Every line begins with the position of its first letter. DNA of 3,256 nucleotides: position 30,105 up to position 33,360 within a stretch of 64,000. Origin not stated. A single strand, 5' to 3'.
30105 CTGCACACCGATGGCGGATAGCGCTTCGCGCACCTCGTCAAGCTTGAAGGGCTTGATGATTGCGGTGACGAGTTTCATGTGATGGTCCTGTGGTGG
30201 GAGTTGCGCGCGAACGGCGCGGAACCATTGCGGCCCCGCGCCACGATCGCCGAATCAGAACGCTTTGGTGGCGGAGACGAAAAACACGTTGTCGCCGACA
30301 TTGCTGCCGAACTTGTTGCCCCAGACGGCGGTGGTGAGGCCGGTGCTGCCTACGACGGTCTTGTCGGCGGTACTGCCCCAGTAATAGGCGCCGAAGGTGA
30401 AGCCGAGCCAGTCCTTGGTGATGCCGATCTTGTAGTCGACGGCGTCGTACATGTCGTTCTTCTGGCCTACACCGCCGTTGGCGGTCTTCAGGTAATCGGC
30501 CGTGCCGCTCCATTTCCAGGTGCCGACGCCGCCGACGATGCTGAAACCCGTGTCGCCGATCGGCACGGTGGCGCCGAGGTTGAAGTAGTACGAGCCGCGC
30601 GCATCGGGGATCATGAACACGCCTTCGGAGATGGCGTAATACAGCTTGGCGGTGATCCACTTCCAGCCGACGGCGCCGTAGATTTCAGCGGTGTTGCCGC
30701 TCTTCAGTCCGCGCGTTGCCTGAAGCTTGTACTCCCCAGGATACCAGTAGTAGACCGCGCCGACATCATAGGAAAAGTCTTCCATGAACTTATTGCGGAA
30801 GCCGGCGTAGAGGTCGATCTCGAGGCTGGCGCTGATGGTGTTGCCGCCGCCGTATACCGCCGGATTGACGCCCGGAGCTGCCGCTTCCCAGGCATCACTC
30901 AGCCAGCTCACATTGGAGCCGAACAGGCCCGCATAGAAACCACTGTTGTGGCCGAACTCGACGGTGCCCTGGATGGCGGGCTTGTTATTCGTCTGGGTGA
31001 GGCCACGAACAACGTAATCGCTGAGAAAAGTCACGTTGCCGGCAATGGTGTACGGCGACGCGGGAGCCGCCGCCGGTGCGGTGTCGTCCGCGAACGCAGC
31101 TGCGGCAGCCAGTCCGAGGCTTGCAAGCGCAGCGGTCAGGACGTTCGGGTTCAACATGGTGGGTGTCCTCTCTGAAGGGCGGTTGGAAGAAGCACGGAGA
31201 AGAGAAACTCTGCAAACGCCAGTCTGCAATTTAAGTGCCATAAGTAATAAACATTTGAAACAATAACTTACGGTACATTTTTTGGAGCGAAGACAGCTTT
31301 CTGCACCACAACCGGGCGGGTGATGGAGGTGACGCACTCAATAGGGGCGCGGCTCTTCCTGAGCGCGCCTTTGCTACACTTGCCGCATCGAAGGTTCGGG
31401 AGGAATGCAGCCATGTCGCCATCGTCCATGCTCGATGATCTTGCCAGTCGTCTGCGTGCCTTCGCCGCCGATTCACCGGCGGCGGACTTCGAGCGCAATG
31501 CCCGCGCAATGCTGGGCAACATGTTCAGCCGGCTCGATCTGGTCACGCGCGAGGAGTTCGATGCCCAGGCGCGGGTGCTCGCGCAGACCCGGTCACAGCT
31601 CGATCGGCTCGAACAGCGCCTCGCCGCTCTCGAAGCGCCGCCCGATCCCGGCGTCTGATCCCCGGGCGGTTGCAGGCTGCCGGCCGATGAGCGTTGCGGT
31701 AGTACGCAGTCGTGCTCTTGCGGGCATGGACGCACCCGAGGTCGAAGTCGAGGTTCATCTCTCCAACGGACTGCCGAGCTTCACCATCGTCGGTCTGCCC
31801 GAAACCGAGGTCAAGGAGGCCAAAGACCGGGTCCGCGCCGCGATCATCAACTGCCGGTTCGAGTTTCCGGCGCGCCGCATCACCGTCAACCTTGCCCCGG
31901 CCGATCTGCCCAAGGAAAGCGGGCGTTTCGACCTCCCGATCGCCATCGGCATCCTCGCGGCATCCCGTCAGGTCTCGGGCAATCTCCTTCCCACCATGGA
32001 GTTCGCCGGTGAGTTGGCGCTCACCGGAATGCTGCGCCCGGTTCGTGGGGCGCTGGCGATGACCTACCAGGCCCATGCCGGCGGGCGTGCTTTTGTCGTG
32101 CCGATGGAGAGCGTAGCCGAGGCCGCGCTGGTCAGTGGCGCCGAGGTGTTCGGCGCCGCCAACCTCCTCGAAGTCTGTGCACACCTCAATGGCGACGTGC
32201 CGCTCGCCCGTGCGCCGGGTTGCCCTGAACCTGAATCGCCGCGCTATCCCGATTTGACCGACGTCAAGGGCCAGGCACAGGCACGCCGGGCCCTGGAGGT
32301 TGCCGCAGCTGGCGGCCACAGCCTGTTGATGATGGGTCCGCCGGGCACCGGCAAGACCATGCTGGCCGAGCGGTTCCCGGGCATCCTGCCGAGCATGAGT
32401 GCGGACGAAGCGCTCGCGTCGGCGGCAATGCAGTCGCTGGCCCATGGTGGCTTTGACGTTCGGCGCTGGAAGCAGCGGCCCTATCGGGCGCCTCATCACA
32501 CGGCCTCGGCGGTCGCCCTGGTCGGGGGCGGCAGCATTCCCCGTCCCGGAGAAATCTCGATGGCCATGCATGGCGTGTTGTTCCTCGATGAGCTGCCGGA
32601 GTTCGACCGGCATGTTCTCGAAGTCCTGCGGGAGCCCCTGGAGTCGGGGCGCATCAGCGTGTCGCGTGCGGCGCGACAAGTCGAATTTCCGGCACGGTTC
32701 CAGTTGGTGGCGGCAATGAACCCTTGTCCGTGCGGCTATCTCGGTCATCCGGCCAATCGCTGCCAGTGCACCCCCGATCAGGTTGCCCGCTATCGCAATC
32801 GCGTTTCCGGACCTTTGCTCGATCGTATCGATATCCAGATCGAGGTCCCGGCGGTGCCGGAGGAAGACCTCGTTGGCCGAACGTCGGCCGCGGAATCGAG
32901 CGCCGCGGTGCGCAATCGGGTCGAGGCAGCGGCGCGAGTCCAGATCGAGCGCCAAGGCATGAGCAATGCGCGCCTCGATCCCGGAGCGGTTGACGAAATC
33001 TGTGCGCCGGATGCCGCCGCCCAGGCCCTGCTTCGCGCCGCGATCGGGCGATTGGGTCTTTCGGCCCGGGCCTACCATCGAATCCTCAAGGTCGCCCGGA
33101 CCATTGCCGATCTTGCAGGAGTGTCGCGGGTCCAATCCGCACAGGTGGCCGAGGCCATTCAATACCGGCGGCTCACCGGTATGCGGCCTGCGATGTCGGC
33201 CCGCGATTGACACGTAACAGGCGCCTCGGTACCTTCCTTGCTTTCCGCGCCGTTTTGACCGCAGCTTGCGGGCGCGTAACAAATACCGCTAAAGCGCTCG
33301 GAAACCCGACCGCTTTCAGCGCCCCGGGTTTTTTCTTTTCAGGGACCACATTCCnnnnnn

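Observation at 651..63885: Dense family of 70-120 bp two-hairpin intergenic repeats (13 copies plus one remnant in 64 kb)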

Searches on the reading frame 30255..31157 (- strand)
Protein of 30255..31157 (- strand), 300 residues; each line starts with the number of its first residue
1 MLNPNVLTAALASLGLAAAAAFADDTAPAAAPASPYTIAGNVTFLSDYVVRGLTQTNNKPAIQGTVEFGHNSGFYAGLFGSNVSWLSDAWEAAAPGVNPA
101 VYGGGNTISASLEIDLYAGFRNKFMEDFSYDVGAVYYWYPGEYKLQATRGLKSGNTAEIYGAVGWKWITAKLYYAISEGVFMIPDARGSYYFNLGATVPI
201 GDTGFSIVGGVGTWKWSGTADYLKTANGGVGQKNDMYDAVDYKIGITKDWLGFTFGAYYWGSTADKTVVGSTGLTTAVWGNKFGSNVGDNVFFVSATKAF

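Call 80: search_protein_families(library=pfam, proteins=[window:30255-31157:-], max_evalue=0.00001)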
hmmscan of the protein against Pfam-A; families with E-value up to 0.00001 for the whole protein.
window:30255-31157:- (300 aa): 1 family
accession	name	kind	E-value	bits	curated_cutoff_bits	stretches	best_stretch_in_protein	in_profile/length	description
PF09694.16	Gcw_chp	-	2.3e-40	139.5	24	1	30-270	2-209/230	Bacterial protein of unknown function (Gcw_chp)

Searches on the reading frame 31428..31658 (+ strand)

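Call 81: search_protein_families(library=pfam, proteins=[window:31428-31658:+], max_evalue=0.00001)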
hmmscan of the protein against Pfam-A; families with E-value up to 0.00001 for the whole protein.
window:31428-31658:+ (76 aa): 1 family
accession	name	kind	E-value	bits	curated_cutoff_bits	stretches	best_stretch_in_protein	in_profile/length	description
PF04380.18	BMFP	-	3.7e-23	82.2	37.2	1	1-70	6-77/77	Membrane fusogenic activity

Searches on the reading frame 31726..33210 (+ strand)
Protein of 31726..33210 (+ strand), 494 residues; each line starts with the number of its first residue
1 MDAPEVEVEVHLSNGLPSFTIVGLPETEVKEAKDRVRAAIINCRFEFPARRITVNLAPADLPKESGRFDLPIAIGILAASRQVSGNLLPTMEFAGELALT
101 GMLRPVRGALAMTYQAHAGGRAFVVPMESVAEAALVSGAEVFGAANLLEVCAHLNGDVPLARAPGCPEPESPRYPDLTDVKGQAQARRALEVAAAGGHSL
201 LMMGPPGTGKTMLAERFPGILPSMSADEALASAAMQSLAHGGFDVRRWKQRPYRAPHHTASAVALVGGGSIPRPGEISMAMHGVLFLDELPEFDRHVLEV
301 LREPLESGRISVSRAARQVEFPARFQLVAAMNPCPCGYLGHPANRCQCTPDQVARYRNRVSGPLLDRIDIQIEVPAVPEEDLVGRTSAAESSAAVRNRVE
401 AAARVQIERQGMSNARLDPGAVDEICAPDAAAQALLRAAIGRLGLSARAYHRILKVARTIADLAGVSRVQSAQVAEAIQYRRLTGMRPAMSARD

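Call 80: search_protein_families(library=pfam, proteins=[window:31726-33210:+], max_evalue=0.00001)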
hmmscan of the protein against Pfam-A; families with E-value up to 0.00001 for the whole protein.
window:31726-33210:+ (494 aa): 5 families
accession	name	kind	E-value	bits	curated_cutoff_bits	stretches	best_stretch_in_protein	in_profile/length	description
PF01078.27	Mg_chelatase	-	1.8e-97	325.2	20.3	1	176-381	1-206/207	Magnesium chelatase, subunit ChlI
PF13541.12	ChlI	-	8.5e-45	152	27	1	8-128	1-120/121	Subunit ChlI of Mg-chelatase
PF13335.12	Mg_chelatase_C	-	7.1e-30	103.9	26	1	390-481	2-94/94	Magnesium chelatase, subunit ChlI C-terminal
PF07728.20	AAA_5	-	1.6e-10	41.5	22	1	200-335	2-125/139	AAA domain (dynein-related subfamily)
PF00493.29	MCM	-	1.3e-07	31.4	23.3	1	274-337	114-177/224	MCM P-loop domain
